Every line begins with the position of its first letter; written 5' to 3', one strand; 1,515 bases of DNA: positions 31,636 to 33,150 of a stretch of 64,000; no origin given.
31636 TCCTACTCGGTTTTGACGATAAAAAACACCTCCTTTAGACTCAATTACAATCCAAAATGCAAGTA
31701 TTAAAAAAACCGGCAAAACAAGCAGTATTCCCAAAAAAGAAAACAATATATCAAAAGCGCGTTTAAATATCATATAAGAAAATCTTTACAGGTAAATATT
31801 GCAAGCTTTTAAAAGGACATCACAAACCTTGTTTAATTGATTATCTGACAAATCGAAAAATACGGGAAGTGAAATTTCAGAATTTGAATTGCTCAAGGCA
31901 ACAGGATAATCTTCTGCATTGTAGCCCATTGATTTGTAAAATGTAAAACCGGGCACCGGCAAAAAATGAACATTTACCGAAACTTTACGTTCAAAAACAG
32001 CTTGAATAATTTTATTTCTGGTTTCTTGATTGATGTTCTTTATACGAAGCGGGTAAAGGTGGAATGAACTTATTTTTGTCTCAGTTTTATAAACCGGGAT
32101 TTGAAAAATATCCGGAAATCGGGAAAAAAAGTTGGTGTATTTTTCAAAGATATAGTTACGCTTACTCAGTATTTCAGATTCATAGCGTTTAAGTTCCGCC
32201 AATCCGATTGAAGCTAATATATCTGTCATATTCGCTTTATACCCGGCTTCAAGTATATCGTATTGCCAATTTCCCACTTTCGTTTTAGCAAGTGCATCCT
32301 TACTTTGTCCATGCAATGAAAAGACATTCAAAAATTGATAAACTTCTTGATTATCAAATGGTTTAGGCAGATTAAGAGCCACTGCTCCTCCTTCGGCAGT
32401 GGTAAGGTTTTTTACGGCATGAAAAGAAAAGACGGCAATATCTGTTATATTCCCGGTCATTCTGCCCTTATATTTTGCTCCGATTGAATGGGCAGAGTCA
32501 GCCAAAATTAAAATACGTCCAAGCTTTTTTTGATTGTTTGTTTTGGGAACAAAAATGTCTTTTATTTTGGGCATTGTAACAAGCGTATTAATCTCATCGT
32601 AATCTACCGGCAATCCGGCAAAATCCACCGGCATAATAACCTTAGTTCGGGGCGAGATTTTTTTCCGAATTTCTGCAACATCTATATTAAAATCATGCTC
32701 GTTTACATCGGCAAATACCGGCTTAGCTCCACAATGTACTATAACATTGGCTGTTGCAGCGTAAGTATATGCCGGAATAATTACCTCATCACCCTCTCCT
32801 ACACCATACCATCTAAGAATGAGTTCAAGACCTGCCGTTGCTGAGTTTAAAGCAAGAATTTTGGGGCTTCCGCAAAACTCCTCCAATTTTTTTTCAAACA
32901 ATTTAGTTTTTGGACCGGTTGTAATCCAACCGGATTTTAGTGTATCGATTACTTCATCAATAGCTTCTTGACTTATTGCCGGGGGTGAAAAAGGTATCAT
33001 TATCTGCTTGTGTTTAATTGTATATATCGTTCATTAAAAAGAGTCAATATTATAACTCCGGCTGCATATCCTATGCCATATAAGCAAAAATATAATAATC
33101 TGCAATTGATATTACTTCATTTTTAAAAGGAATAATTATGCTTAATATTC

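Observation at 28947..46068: Candidate novel zwitterionic surface-polysaccharide system (AATGal-type amine plus diacetamido-uronate)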

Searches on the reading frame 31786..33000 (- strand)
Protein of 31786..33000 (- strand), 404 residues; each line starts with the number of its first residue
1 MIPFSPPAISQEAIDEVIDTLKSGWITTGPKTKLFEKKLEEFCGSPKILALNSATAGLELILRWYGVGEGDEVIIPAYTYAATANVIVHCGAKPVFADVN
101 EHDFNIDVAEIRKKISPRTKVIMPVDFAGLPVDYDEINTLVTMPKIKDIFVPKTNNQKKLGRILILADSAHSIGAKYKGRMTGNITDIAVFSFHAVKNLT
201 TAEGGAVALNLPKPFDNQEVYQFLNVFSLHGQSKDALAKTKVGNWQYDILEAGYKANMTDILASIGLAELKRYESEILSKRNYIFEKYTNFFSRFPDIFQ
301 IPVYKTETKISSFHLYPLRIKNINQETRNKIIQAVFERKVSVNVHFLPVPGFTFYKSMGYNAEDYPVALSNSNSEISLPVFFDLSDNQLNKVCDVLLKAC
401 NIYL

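Call 4: search_protein_families(library=pfam, proteins=[window:31786-33000:-])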
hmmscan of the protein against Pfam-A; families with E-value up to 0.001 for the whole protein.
window:31786-33000:- (404 aa): 3 families
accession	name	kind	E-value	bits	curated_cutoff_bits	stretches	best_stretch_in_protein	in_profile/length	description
PF01041.23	DegT_DnrJ_EryC1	-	4.6e-92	309.4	19.8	1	8-396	2-359/360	DegT/DnrJ/EryC1/StrS aminotransferase family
PF00155.27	Aminotran_1_2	-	1.1e-07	31.9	19.7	1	32-122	44-150/361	Aminotransferase class I and II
PF01053.26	Cys_Met_Meta_PP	-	0.00027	20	27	1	29-122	51-141/381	Cys/Met metabolism PLP-dependent enzyme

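Call 6: search_protein_families(library=ncbifam, proteins=[window:31786-33000:-], max_evalue=0.00001)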
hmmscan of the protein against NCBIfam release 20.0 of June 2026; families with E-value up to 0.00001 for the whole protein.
window:31786-33000:- (404 aa): 12 families
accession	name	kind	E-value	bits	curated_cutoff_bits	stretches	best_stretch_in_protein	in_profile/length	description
TIGR03588.1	PseC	equivalog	1e-89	301.1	423.5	1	1-399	1-379/380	UDP-4-amino-4,6-dideoxy-N-acetyl-beta-L-altrosamine transaminase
NF008658.2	PRK11658.1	equivalog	2.4e-74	250.3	631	1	2-396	5-373/379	UDP-4-amino-4-deoxy-L-arabinose aminotransferase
NF008687.0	PRK11706.1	equivalog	2.6e-59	200.9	375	1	1-399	1-373/375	dTDP-4-amino-4,6-dideoxygalactose transaminase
TIGR04181.1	NHT_00031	hypoth_equivalog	1.1e-48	165.9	420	1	2-379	1-357/359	LegC family aminotransferase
TIGR02379.1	ECA_wecE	subfamily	3.7e-48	164.2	434.85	1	1-399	1-374/376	dTDP-4-amino-4,6-dideoxy-D-glucose transaminase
NF011936.0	PRK15407.1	equivalog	1.8e-34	119.2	423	2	2-210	37-236/440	lipopolysaccharide biosynthesis protein RfbH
TIGR04427.1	PLP_DesI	equivalog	6.5e-33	114.4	650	1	20-397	41-380/390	dTDP-4-dehydro-6-deoxyglucose aminotransferase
NF005817.0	PRK07683.1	equivalog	1.1e-13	50.6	575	1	47-151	91-197/387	aminotransferase A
NF006230.0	PRK08363.1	equivalog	4.2e-07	29.1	534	1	48-123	96-171/398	alanine aminotransferase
NF004975.0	PRK06348.1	equivalog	1.2e-06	27.8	549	1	34-123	78-167/384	pyridoxal phosphate-dependent aminotransferase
NF005305.0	PRK06836.1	equivalog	4.2e-06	26.2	376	1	47-123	100-175/396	pyridoxal phosphate-dependent aminotransferase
NF006569.0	PRK09082.1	subfamily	8.4e-06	25.1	420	0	67-150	112-198/386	methionine aminotransferase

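Call 10: find_encoding_contigs(protein=window:31786-33000:-, flank=10000, max_places=6)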
Protein window:31786-33000:- (404 aa): 7 contigs read that carry it; 4 places shown.
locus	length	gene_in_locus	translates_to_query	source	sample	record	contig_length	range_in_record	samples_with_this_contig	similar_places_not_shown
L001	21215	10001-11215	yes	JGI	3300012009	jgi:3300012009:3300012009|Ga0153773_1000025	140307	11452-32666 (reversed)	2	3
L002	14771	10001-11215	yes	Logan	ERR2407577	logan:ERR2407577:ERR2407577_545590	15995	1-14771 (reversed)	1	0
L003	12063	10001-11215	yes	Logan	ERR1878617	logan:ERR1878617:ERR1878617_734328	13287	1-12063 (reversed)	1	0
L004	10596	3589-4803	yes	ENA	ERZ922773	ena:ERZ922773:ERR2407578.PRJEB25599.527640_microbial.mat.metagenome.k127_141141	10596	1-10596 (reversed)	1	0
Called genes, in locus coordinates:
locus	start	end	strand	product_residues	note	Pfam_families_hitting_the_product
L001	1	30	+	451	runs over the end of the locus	PF23019:DUF7033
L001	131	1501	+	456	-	PF01943:Polysacc_synt, PF13440:Polysacc_synt_3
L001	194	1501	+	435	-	PF01943:Polysacc_synt, PF13440:Polysacc_synt_3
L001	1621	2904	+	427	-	-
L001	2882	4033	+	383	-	PF13439:Glyco_transf_4, PF00534:Glycos_transf_1, PF13692:Glyco_trans_1_4, PF26337:Gtf3_C (weak), PF13524:Glyco_trans_1_2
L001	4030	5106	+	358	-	PF02350:Epimerase_2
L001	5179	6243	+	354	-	PF01408:GFO_IDH_MocA, PF03447:NAD_binding_3 (weak), PF22725:GFO_IDH_MocA_C3, PF02894:GFO_IDH_MocA_C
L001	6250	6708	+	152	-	PF25084:LbH_EIF2B (weak), PF25087:GMPPB_C (faint), PF00132:Hexapep, PF14602:Hexapep_2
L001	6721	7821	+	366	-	PF00155:Aminotran_1_2, PF01041:DegT_DnrJ_EryC1, PF01212:Beta_elim_lyase (weak), PF00266:Aminotran_5 (faint)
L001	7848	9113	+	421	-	PF13439:Glyco_transf_4 (weak), PF00534:Glycos_transf_1, PF13692:Glyco_trans_1_4, PF13524:Glyco_trans_1_2 (weak)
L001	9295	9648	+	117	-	-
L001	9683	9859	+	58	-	-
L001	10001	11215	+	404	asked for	PF00155:Aminotran_1_2, PF01041:DegT_DnrJ_EryC1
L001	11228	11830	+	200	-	PF02397:Bac_transf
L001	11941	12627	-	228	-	-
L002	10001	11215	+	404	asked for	PF00155:Aminotran_1_2, PF01041:DegT_DnrJ_EryC1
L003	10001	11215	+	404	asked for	PF00155:Aminotran_1_2, PF01041:DegT_DnrJ_EryC1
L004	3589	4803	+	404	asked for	PF00155:Aminotran_1_2, PF01041:DegT_DnrJ_EryC1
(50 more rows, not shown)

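Call 13: find_homologous_proteins(query=window:31786-33000:-, max_evalue=1e-20)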
Query window:31786-33000:- (404 aa): 8000 proteins with E <= 1e-20 among 8000 candidates; the best 120 are listed.
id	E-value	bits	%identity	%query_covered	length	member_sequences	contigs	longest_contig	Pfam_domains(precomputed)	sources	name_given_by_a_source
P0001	9.3e-270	912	100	100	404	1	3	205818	PF00155.28,PF01041.24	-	-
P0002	6.8e-194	663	72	99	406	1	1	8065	PF00155.28,PF01053.27,PF01041.24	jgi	-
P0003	7.6e-191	653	71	99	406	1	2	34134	PF00155.28,PF01053.27,PF01041.24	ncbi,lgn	-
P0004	1.4e-190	652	71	99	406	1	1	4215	PF00155.28,PF01053.27,PF01041.24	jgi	-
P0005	2.1e-181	622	67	99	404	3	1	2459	PF00155.28,PF01053.27,PF01041.24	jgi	-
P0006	4.0e-181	621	67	99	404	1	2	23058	PF00155.28,PF01053.27,PF01041.24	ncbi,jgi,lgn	-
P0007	3.5e-178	611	67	99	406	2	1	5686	PF00155.28,PF01053.27,PF01041.24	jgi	jgi:dTDP-4-amino-4,6-dideoxygalactose transaminase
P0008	4.8e-178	610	66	99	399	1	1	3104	PF00155.28,PF01053.27,PF01041.24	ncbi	-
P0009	9.1e-177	606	64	99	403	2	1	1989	PF00155.28,PF01053.27,PF01041.24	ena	-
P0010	3.2e-176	604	66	99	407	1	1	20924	PF00155.28,PF01041.24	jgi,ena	-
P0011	4.6e-176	604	66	100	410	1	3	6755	PF00155.28,PF01041.24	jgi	jgi:dTDP-4-amino-4,6-dideoxygalactose transaminase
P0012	1.2e-175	603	65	99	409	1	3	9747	PF00155.28,PF01053.27,PF01041.24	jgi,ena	-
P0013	3.1e-175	601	68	97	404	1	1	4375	PF00155.28,PF01041.24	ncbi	-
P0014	5.8e-175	600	64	99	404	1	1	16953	PF00155.28,PF01041.24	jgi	jgi:dTDP-4-amino-4,6-dideoxygalactose transaminase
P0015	1.7e-174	599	66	99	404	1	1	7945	PF00155.28,PF01041.24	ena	-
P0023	3.1e-173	595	63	99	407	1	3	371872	PF00155.28,PF01053.27,PF01041.24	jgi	jgi:dTDP-4-amino-4,6-dideoxygalactose transaminase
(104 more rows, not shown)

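Call 14: search_solved_structures(query=window:31786-33000:-, max_evalue=1e-10)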
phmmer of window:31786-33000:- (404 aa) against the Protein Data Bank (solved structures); distinct sequences matched with E-value up to 1e-10: 55.
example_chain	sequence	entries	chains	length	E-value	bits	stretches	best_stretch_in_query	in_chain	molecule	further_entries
6ewj_A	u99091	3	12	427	1e-111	377.2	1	2-394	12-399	Putative capsular polysaccharide biosynthesis protein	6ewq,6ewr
4lc3_A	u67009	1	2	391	4.7e-59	203.8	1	2-403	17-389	Putative UDP-4-amino-4-deoxy-l-arabinose--oxoglutarate aminotransferase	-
1mdo_A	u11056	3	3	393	2.3e-53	185.1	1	2-396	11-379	ArnB aminotransferase | UDP-4-amino-4-deoxy-L-arabinose--oxoglutarate aminotransferase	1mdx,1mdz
4oca_A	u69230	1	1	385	1.5e-52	182.4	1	2-396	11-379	UDP-4-amino-4-deoxy-L-arabinose--oxoglutarate aminotransferase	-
8sng_A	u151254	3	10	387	1.2e-46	162.9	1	2-396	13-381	UDP-4-amino-4-deoxy-L-arabinose--oxoglutarate aminotransferase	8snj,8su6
2fn6_A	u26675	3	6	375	1.2e-41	146.5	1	3-399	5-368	AMINOTRANSFERASE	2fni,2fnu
7b0m_AAA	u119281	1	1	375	2.3e-40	142.3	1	15-360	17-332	Sugar aminotransferase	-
3bn1_A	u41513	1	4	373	1.1e-39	140.1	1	5-392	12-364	Perosamine synthetase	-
3dr7_A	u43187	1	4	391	1.3e-39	139.8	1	5-392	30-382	Putative perosamine synthetase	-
3dr4_A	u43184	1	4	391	8.9e-39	137.1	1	5-392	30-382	Putative perosamine synthetase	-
5uid_A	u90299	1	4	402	1.5e-37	133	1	5-392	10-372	Aminotransferase TlmJ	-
7b0d_A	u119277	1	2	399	7.2e-36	127.5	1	11-394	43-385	Glutamine--scyllo-inositol transaminase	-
4piw_A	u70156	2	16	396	2.1e-34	122.6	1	1-393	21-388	TDP-4-keto-6-deoxy-D-glucose transaminase family protein | dTDP-4-amino-4,6-dideoxygalactose transaminase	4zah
4zwv_A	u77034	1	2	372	9.9e-33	117.2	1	1-319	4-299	Putative aminotransferase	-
4xau_A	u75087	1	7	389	1.2e-32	116.9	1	1-319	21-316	Putative aminotransferase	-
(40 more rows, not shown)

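Call 48: search_solved_structures(query=window:31786-33000:-, max_evalue=1e-58, show_alignments=1)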
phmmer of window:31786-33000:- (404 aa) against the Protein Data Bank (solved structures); distinct sequences matched with E-value up to 1e-58: 2.
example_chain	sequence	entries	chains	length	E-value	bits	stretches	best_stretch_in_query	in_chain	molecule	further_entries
6ewj_A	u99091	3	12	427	1e-111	377.2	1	2-394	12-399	Putative capsular polysaccharide biosynthesis protein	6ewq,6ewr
4lc3_A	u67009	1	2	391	4.7e-59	203.8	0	2-403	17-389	Putative UDP-4-amino-4-deoxy-l-arabinose--oxoglutarate aminotransferase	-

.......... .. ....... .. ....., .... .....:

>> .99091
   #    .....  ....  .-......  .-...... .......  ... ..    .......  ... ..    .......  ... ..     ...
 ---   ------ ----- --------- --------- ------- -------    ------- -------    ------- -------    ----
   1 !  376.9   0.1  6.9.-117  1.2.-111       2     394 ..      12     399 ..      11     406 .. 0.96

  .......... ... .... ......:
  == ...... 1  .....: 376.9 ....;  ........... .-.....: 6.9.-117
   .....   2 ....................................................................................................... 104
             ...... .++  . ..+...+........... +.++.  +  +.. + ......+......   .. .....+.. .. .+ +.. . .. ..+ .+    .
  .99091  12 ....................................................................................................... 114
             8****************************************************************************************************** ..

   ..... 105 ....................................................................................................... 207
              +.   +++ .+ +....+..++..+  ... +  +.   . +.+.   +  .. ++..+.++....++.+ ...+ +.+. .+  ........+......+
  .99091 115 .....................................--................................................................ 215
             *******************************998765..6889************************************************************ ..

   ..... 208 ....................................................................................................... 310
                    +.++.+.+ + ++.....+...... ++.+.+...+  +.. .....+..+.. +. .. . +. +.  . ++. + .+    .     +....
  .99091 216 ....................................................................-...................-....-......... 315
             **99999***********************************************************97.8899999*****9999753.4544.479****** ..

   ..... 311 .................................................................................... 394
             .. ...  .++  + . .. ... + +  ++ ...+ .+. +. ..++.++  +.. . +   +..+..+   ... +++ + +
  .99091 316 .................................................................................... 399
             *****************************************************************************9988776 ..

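Call 52: find_encoding_contigs(protein=P0003, flank=10000, max_places=1)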
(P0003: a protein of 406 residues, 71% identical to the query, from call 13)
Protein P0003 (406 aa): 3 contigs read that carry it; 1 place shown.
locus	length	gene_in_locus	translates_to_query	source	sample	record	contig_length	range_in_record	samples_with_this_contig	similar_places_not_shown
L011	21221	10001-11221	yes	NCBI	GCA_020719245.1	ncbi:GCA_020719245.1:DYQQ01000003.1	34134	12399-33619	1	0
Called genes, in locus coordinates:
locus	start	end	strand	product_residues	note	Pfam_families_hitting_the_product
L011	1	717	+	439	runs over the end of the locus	PF23019:DUF7033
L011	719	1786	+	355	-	PF01408:GFO_IDH_MocA, PF22725:GFO_IDH_MocA_C3, PF02894:GFO_IDH_MocA_C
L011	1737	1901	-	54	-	-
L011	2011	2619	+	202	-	PF10988:DUF2807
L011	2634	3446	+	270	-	-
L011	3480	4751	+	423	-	PF01943:Polysacc_synt, PF13440:Polysacc_synt_3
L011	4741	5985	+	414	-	-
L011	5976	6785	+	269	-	PF00535:Glycos_transf_2, PF10111:Glyco_tranf_2_2 (weak), PF13641:Glyco_tranf_2_3 (faint)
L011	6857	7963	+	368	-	PF13477:Glyco_trans_4_2, PF13439:Glyco_transf_4, PF13579:Glyco_trans_4_4 (weak), PF00534:Glycos_transf_1, PF13692:Glyco_trans_1_4, PF13524:Glyco_trans_1_2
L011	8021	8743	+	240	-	PF01041:DegT_DnrJ_EryC1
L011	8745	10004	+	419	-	PF00534:Glycos_transf_1, PF13692:Glyco_trans_1_4, PF13524:Glyco_trans_1_2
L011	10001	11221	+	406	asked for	PF00155:Aminotran_1_2, PF01041:DegT_DnrJ_EryC1, PF01053:Cys_Met_Meta_PP (weak)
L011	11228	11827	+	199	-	PF02397:Bac_transf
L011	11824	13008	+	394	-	PF04932:Wzy_C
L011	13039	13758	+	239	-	PF14129:DUF4296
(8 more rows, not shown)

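Call 53: find_encoding_contigs(protein=P0023, flank=10000, max_places=1)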
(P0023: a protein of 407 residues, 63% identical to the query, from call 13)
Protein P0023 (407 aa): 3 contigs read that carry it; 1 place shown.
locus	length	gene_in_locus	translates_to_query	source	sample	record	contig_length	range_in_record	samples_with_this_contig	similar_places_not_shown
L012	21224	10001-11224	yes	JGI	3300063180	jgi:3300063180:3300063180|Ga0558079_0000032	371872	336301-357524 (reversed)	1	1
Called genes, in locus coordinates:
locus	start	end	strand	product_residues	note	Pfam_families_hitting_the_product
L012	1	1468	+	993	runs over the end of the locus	PF23748:Beta-prop_LRRK2 (faint), PF07494:Reg_prop (faint), PF07495:Y_Y_Y, PF07568:HisKA_2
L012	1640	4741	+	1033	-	PF00580:UvrD-helicase, PF13245:AAA_19 (weak), PF13361:UvrD_C, PF13538:UvrD_C_2 (faint)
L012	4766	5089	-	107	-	PF18480:DUF5615 (weak)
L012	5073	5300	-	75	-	PF04255:DUF433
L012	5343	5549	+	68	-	-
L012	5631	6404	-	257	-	-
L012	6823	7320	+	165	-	-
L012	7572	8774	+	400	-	PF00155:Aminotran_1_2, PF01041:DegT_DnrJ_EryC1 (weak)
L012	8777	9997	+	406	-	PF04932:Wzy_C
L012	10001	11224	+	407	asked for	PF00155:Aminotran_1_2 (weak), PF01041:DegT_DnrJ_EryC1, PF01053:Cys_Met_Meta_PP (weak)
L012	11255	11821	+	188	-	PF02397:Bac_transf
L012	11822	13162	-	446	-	PF13176:TPR_7 (faint), PF13181:TPR_8 (faint), PF14938:SNAP, PF25063:ARM_TT21_C (faint), PF13424:TPR_12, PF00515:TPR_1, PF07719:TPR_2 (weak), PF13424:TPR_12, +3 more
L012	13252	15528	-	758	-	PF13583:Reprolysin_4, PF13688:Reprolysin_5, PF13574:Reprolysin_2, PF13582:Reprolysin_3, PF18962:Por_Secre_tail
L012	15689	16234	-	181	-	PF13419:HAD_2 (faint), PF08645:PNK3P, PF13242:Hydrolase_like (weak)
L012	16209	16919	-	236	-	PF00483:NTP_transferase, PF12804:NTP_transf_3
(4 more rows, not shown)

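Call 55: find_related_loci(query=window:31786-33000:-, collection=genome_contigs, flank=10000)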
Query window:31786-33000:- (404 aa) in genome_contigs; peptide patterns used: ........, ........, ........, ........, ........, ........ (x = any residue, [..] = any of these).
159 stretches matched a pattern; 4 encode a relative of the query (tblastn E <= 1e-3); 4 distinct loci.
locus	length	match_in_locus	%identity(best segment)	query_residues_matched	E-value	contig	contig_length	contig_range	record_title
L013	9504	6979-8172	57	1-399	6e-157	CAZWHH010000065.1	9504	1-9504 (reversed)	MAG TPA_asm: uncultured Bacteroidales bacterium isolate binchicken_co13_31 genome assembly, contig: NODE_11667_length_95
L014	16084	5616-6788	55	1-392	5e-151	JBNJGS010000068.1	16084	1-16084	MAG: Bacteroidota bacterium isolate Y22_30dBSe2.bin.20 NODE_2028_length_16084_cov_46.563841, whole genome shotgun sequen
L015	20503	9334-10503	55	1-392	2e-148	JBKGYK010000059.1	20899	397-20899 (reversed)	MAG: Bacteroidales bacterium isolate C1M08_4 NODE_1304_length_20899_cov_23.678325, whole genome shotgun sequence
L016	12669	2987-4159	28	2-392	6e-33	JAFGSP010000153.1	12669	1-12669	MAG: Candidatus Woesearchaeota archaeon isolate Zod_Metabat.908 k87_10767738, whole genome shotgun sequence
